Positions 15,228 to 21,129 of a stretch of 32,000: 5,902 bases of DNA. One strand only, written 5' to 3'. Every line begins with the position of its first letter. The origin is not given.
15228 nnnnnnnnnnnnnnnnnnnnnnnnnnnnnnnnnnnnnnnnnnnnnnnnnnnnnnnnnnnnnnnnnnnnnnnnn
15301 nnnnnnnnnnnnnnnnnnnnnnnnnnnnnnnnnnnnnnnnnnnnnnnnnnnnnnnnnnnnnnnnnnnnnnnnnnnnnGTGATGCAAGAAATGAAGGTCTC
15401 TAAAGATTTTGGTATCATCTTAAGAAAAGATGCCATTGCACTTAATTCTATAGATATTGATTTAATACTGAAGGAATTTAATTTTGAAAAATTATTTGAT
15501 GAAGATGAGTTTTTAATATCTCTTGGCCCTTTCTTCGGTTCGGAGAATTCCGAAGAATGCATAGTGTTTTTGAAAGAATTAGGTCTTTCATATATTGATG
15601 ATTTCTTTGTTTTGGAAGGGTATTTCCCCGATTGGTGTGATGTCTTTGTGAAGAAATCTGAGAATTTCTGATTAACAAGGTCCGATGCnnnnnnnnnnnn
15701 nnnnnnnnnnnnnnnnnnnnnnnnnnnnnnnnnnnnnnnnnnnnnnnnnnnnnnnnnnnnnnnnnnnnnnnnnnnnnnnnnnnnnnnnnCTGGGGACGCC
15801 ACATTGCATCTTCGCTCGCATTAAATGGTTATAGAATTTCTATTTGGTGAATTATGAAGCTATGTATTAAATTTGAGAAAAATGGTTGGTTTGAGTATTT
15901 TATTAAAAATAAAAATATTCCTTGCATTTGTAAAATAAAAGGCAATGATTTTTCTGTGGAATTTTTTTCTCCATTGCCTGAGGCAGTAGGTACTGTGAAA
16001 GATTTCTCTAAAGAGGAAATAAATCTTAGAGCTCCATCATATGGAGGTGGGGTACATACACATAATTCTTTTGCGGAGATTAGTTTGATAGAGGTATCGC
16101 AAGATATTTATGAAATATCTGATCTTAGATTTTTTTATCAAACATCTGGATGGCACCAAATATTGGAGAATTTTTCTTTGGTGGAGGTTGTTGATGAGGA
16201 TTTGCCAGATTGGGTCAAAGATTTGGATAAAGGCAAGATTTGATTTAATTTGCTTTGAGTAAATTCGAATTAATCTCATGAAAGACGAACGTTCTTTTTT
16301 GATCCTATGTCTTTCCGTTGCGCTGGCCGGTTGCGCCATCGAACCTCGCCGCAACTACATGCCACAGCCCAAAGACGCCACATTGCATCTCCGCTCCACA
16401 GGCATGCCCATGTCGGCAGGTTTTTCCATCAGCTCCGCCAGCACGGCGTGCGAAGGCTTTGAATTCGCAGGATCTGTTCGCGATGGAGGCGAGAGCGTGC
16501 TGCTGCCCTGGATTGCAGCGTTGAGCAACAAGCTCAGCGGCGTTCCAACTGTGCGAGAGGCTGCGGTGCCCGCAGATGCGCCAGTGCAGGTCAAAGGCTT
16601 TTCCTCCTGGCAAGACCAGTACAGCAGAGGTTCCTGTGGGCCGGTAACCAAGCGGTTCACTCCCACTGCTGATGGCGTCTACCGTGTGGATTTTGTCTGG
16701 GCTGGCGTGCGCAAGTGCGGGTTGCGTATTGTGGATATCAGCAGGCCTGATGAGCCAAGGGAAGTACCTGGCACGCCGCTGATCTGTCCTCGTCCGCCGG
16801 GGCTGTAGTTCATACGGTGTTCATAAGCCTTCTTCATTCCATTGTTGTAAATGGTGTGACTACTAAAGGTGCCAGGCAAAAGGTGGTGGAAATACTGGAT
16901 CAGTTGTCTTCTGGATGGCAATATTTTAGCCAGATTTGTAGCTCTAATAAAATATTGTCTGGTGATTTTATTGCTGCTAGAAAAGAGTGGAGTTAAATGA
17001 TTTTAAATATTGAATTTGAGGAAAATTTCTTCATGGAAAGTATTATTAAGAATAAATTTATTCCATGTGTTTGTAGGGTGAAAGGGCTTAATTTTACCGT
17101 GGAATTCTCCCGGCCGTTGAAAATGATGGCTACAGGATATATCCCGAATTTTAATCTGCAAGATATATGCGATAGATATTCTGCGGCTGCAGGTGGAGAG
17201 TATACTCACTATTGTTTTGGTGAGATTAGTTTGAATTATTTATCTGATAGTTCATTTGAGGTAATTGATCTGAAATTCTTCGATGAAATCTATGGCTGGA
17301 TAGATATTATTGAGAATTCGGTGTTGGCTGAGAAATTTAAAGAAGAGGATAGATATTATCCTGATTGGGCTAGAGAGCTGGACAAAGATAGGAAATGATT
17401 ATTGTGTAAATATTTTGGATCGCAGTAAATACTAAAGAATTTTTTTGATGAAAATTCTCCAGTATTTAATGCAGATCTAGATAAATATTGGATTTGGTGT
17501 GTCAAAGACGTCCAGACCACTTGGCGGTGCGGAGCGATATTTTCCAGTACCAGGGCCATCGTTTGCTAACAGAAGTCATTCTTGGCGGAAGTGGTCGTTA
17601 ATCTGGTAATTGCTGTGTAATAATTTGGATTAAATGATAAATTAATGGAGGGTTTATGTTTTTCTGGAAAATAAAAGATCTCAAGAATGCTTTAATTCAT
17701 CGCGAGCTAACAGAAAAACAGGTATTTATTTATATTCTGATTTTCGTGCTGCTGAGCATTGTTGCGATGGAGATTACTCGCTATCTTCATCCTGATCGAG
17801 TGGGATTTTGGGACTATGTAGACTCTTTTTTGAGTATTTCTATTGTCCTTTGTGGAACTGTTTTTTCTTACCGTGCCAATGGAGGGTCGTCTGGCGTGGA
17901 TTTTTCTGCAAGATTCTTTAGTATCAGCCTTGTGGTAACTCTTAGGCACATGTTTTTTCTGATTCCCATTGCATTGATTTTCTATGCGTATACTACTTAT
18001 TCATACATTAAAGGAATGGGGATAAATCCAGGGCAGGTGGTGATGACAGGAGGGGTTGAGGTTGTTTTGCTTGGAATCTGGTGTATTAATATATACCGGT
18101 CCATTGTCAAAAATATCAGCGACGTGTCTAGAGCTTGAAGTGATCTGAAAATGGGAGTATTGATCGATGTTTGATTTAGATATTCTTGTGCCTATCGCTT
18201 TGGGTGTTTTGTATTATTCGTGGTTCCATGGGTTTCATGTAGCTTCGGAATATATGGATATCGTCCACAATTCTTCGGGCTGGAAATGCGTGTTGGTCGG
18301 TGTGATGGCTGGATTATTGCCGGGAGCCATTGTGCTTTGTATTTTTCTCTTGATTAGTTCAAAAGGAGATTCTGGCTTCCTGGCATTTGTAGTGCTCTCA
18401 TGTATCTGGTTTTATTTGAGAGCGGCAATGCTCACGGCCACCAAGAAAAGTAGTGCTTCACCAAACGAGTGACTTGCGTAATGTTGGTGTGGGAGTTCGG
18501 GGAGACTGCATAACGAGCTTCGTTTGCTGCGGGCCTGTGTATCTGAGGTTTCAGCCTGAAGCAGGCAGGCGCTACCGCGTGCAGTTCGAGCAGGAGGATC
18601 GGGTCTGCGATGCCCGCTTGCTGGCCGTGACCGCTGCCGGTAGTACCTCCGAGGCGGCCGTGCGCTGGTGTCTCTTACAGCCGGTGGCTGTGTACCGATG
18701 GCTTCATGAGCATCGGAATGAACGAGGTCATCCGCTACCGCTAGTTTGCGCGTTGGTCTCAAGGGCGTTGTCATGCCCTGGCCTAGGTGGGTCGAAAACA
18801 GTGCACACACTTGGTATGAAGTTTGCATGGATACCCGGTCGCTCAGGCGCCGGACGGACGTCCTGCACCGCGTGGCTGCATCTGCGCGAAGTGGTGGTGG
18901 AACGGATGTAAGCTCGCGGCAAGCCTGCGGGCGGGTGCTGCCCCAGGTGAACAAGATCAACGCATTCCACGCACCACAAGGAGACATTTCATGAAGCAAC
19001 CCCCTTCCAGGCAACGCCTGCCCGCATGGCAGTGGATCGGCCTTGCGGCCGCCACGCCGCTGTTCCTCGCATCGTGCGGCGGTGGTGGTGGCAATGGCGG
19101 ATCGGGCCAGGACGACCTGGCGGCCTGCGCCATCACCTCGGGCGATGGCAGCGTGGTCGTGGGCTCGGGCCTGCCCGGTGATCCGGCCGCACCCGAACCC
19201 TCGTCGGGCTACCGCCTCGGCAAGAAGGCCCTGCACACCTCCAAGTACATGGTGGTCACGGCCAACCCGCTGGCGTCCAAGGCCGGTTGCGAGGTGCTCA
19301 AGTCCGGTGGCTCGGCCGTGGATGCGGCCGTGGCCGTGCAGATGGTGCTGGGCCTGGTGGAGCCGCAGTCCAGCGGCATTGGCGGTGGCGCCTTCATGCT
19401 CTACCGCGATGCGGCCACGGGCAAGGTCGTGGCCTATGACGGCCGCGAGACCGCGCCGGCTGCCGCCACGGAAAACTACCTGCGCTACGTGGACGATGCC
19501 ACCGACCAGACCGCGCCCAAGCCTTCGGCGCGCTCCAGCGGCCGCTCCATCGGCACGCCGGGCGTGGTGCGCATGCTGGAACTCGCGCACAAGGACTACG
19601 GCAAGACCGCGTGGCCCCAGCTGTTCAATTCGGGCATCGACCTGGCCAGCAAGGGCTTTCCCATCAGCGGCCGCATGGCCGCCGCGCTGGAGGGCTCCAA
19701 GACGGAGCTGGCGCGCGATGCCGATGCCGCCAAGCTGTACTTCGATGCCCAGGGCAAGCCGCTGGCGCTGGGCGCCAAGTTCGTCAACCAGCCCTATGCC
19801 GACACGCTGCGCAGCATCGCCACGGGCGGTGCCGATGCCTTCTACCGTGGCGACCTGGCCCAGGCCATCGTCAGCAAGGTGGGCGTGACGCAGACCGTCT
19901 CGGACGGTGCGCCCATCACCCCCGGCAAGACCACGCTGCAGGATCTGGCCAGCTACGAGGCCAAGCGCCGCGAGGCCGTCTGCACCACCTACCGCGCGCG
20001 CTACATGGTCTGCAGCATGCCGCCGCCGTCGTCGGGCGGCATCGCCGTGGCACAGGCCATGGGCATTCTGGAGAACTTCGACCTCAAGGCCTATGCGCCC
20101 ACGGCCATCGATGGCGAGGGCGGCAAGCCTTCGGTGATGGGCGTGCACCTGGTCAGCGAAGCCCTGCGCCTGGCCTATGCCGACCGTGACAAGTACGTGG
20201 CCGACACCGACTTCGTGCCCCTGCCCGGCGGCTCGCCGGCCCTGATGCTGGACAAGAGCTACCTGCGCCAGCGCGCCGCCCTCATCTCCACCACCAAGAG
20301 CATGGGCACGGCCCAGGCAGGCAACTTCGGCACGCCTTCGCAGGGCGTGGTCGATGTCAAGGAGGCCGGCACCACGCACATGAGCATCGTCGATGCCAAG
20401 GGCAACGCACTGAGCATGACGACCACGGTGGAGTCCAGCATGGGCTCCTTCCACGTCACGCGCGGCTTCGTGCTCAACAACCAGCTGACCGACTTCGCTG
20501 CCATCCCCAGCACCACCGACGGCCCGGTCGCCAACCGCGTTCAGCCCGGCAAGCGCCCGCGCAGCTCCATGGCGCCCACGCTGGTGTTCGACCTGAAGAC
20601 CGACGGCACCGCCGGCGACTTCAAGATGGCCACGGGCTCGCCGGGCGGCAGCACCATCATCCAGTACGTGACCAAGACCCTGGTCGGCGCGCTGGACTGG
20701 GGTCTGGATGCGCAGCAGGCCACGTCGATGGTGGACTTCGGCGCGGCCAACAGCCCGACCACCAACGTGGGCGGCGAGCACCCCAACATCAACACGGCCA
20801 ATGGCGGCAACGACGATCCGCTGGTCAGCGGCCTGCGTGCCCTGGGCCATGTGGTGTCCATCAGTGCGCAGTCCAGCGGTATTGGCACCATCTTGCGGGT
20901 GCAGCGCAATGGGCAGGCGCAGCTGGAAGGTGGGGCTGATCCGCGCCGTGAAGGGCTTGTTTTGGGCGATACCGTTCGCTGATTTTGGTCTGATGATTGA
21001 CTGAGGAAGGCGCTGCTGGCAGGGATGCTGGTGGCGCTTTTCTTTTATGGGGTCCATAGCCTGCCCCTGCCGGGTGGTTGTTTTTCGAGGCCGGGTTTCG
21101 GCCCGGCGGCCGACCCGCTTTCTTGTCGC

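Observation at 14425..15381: CdiA-CT: LNNFL variant of the VENN boundary, composition break ~35 codons later, and an unassigned toxin domain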

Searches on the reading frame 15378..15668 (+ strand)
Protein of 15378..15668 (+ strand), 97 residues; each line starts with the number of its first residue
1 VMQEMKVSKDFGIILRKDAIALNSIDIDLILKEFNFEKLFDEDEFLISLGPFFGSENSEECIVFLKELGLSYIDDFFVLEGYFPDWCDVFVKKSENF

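Call 5: search_protein_families(library=pfam, proteins=[window:15378-15668:+], max_evalue=1)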
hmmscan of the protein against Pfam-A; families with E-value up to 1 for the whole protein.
window:15378-15668:+ (97 aa): 0 families

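Call 6: search_protein_families(library=ncbifam, proteins=[window:15378-15668:+], max_evalue=1)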
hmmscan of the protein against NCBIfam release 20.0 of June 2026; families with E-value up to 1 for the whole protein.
window:15378-15668:+ (97 aa): 0 families

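Call 39: find_homologous_proteins(query=window:15378-15668:+)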
Query window:15378-15668:+ (97 aa): 5 proteins with E <= 0.001 among 7 candidates.
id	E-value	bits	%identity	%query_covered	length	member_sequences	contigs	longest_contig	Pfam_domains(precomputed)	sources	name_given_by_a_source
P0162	6.7e-53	195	100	96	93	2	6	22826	-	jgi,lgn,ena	-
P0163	1.8e-30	123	66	90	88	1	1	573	-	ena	-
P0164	1.9e-30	123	64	88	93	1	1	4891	-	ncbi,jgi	jgi:hypothetical protein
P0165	6.3e-28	115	60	90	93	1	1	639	-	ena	-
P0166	6.8e-28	115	60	90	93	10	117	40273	-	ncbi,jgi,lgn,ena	ncbi:MAG: hypothetical protein V9E91_00680 [Burkholderiaceae bacterium]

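Call 42: search_solved_structures(query=A3, max_evalue=10, show_alignments=2)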
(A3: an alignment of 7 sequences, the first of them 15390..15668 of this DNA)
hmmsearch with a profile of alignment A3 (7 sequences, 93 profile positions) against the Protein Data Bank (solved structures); distinct sequences matched with E-value up to 10: 5.
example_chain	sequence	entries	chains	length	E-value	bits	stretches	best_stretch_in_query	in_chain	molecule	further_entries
1uta_A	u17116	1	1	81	0.17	15.2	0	37-67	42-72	CELL DIVISION PROTEIN FTSN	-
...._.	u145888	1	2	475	0.34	14.2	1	52-86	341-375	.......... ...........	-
8iic_A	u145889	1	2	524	0.46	13.8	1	52-86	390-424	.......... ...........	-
5tnv_A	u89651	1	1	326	0.97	12.8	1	7-61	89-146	AP endonuclease, family protein 2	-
8amz_S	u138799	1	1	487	1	12.7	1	23-65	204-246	PCI domain-containing protein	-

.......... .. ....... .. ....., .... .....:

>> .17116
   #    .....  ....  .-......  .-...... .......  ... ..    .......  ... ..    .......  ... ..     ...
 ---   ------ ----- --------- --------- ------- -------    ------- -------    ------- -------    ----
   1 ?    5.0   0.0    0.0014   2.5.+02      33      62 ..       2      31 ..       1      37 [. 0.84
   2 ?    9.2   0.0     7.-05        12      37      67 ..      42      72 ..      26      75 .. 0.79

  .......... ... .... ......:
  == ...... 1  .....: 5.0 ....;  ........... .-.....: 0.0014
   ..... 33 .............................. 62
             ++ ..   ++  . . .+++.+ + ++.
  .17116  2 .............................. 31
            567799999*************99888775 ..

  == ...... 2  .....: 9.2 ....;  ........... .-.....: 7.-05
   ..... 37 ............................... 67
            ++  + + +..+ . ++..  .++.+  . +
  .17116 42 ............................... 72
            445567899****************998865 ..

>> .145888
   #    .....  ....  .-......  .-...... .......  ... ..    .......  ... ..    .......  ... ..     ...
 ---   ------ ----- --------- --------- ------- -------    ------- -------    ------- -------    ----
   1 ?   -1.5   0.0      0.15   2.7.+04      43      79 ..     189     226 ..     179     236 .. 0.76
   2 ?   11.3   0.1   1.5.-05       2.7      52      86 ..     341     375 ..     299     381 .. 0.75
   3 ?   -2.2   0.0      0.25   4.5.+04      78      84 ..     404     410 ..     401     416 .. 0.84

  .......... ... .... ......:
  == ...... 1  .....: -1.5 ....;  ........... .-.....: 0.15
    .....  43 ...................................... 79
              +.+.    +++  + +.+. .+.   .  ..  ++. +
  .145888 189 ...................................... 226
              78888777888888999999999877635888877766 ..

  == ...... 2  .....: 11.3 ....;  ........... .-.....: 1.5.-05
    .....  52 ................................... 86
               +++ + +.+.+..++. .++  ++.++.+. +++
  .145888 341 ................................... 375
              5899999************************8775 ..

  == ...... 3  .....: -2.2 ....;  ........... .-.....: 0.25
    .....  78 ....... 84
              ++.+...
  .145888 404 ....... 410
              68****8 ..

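Call 43: search_protein_families(library=pfam, alignment_id=A3, max_evalue=1)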
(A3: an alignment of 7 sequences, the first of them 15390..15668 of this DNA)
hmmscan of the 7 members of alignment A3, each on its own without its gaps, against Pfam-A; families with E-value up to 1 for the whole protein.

A. member 1, window:15390-15668:+ (93 aa): 0 families

B. families by the number of members that match (of 7 scanned): 3 families
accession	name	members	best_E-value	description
PF15899.11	BNR_6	1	0.15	BNR-Asp box repeat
PF00600.24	Flu_NS1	1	0.24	Influenza non-structural protein (NS1)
PF20985.2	Legum_prodom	1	0.31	Legumain, prodomain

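Call 44: find_encoding_contigs(protein=P0162, flank=10000, max_places=6)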
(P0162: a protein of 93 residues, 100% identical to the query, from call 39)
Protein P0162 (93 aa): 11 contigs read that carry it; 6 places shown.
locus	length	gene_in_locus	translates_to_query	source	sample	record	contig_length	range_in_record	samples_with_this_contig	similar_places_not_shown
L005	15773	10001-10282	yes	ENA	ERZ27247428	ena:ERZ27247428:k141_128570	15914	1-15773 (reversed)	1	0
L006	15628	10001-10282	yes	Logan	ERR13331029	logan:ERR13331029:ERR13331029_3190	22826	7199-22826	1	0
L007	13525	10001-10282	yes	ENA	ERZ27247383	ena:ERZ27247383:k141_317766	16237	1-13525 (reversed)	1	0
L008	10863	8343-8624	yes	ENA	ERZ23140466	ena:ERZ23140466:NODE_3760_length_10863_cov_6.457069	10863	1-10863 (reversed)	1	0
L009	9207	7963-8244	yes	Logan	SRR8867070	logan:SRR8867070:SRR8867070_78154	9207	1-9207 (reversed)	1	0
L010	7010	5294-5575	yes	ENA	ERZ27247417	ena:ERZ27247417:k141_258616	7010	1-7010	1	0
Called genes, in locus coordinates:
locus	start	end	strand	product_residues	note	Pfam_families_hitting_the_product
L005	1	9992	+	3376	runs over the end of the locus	?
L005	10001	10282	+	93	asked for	-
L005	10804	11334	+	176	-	-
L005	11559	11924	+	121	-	-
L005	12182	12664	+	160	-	-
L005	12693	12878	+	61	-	-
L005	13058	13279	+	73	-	-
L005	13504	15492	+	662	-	PF01019:G_glu_transpept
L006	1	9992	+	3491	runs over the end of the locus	PF05594:Fil_haemagg (faint), PF05860:TPS, PF13332:Fil_haemagg_2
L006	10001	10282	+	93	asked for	-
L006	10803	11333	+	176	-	-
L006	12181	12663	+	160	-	-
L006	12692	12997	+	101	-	-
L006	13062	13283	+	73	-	-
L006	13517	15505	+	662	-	PF01019:G_glu_transpept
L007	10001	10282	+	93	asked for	-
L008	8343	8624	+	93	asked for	-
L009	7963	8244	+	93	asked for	-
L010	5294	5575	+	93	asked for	-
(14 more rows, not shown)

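Call 76: search_solved_structures(query=A6, max_evalue=10)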
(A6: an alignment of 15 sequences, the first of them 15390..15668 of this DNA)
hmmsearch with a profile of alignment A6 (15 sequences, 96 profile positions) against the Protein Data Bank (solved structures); distinct sequences matched with E-value up to 10: 5.
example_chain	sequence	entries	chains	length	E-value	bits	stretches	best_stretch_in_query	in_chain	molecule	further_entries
1uta_A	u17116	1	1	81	0.15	15.3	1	21-69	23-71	CELL DIVISION PROTEIN FTSN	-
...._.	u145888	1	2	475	0.23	14.7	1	56-89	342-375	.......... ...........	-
8iic_A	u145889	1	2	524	0.29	14.3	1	56-89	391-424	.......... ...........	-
3c6f_A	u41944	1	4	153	0.5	13.6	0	14-46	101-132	YetF protein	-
30dr_1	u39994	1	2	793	0.51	13.6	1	43-77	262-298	Rab11 family-interacting protein 3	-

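Call 77: search_protein_families(library=padloc, proteins=[window:15390-15668:+], max_evalue=1)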
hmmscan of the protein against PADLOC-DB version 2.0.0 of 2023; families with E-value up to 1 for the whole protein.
window:15390-15668:+ (93 aa): 0 families

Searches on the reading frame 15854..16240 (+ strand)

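Call 5: search_protein_families(library=pfam, proteins=[window:15854-16240:+], max_evalue=1)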
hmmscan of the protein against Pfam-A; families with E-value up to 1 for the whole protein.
window:15854-16240:+ (129 aa): 1 family
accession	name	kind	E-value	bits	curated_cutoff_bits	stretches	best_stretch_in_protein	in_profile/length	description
PF03880.21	DbpA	-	0.23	12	25.6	1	102-129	36-63/72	DbpA RNA binding domain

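Call 6: search_protein_families(library=ncbifam, proteins=[window:15854-16240:+], max_evalue=1)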
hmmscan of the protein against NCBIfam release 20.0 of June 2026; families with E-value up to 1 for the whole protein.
window:15854-16240:+ (129 aa): 0 families

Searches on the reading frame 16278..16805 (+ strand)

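Call 5: search_protein_families(library=pfam, proteins=[window:16278-16805:+], max_evalue=1)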
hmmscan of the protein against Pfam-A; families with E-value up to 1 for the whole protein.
window:16278-16805:+ (176 aa): 1 family
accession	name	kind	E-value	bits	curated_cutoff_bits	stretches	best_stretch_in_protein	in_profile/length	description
PF08309.17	LVIVD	-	0.2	11.5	20.2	1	139-162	13-36/42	LVIVD repeat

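Call 6: search_protein_families(library=ncbifam, proteins=[window:16278-16805:+], max_evalue=1)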
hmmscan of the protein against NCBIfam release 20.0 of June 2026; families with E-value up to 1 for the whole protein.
window:16278-16805:+ (176 aa): 0 families

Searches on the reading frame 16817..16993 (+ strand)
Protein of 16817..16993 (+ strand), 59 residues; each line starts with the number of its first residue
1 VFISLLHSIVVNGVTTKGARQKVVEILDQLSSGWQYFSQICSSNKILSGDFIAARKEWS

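Call 68: search_protein_families(library=pfam, proteins=[window:16817-16993:+], max_evalue=10)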
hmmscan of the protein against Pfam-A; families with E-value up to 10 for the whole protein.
window:16817-16993:+ (59 aa): 1 family
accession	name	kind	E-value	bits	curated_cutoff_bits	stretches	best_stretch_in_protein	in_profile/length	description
PF01022.26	HTH_5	-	0.16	12.3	22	1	21-42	2-23/47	Bacterial regulatory protein, arsR family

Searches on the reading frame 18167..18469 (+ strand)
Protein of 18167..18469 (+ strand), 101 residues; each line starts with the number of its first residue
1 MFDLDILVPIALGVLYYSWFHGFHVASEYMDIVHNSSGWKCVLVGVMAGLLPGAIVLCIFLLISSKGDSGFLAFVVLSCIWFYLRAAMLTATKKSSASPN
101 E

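Call 5: search_protein_families(library=pfam, proteins=[window:18167-18469:+], max_evalue=1)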
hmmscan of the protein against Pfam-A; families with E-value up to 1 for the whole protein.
window:18167-18469:+ (101 aa): 3 families
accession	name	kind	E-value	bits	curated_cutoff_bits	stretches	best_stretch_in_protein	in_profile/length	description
PF18761.7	Heliorhodopsin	-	0.039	13.7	26.7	1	24-84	135-196/242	Heliorhodopsin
PF17158.10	MASE4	-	0.054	13.3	28.4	1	7-95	118-208/239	Membrane-associated sensor, integral membrane domain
PF17647.6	DUF5518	-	0.18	12.4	27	1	33-91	40-103/116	Family of unknown function (DUF5518)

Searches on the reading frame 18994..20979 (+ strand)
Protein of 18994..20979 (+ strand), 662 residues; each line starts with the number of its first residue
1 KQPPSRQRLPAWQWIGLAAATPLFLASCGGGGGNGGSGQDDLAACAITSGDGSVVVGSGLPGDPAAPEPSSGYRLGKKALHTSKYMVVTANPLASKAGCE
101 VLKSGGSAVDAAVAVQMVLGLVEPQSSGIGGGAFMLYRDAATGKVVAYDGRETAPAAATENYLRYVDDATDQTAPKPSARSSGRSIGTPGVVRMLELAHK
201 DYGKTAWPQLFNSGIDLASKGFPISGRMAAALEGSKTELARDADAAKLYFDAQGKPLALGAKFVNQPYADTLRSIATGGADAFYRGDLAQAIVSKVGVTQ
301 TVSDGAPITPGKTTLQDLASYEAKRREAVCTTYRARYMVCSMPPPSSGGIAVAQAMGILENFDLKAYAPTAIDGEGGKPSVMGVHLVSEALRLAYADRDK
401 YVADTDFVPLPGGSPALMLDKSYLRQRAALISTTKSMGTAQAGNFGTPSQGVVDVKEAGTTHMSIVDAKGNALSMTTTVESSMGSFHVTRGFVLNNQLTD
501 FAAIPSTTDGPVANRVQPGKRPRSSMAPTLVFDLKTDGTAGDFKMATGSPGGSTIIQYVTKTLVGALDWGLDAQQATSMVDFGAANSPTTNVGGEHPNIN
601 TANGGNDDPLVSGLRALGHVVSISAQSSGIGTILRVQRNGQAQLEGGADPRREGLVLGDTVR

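Call 57: list_cluster_members(proteins=[window:18994-20979:+, window:16278-16805:+, window:15854-16240:+])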
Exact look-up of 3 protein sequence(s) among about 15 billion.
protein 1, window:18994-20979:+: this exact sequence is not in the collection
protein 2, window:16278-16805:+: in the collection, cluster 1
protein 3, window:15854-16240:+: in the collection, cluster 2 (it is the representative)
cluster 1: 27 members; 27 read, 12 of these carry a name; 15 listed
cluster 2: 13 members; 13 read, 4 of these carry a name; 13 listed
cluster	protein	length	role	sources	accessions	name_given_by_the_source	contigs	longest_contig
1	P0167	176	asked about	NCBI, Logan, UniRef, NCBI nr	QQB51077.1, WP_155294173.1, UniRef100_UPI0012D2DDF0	hypothetical protein [Delftia acidovorans] | hypothetical protein n=1 Tax=Delftia acidovorans TaxID=80866 RepID=UPI0012D2DDF0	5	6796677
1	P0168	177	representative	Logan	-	-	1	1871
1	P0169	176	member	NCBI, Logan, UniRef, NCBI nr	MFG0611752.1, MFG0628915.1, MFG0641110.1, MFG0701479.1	hypothetical protein [Delftia lacustris] | hypothetical protein n=1 Tax=Delftia TaxID=80865 RepID=UPI000AEA36AC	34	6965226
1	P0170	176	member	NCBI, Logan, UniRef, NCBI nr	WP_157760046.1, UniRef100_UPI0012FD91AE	hypothetical protein [Delftia acidovorans] | hypothetical protein n=1 Tax=Delftia acidovorans TaxID=80866 RepID=UPI0012FD91AE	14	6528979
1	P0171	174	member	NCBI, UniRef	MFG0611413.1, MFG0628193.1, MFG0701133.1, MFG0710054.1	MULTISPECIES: hypothetical protein [Delftia] | hypothetical protein n=1 Tax=Delftia TaxID=80865 RepID=UPI00334285DB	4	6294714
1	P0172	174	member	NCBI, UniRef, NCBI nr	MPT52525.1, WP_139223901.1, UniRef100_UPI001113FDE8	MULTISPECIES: hypothetical protein [Delftia] | hypothetical protein n=1 Tax=Delftia TaxID=80865 RepID=UPI001113FDE8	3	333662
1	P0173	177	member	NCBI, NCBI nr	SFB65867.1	hypothetical protein SAMN05444579_1285 [Delftia tsuruhatensis]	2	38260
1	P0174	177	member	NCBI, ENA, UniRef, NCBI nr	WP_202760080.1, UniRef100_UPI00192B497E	hypothetical protein [Delftia acidovorans] | hypothetical protein n=1 Tax=Delftia acidovorans TaxID=80866 RepID=UPI00192B497E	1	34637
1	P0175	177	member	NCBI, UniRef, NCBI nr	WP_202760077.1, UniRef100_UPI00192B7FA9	hypothetical protein [Delftia acidovorans] | hypothetical protein n=1 Tax=Delftia acidovorans TaxID=80866 RepID=UPI00192B7FA9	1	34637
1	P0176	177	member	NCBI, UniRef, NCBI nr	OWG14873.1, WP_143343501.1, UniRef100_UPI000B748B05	hypothetical protein KDK82_4120 [Delftia sp. K82] | hypothetical protein n=1 Tax=Delftia sp. K82 TaxID=1472718 RepID=UPI000B748B05 | hypothetical protein [Delftia sp. K82]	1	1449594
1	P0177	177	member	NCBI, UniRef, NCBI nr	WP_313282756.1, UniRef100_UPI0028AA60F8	hypothetical protein [Delftia tsuruhatensis] | hypothetical protein n=1 Tax=Delftia tsuruhatensis TaxID=180282 RepID=UPI0028AA60F8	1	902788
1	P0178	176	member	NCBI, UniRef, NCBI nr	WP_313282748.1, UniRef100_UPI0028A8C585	hypothetical protein [Delftia tsuruhatensis] | hypothetical protein n=1 Tax=Delftia tsuruhatensis TaxID=180282 RepID=UPI0028A8C585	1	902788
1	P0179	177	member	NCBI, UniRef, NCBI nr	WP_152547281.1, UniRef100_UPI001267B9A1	hypothetical protein [Delftia sp. RIT313] | hypothetical protein n=1 Tax=Delftia sp. RIT313 TaxID=1468410 RepID=UPI001267B9A1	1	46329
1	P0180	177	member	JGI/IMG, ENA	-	-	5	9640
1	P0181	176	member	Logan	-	-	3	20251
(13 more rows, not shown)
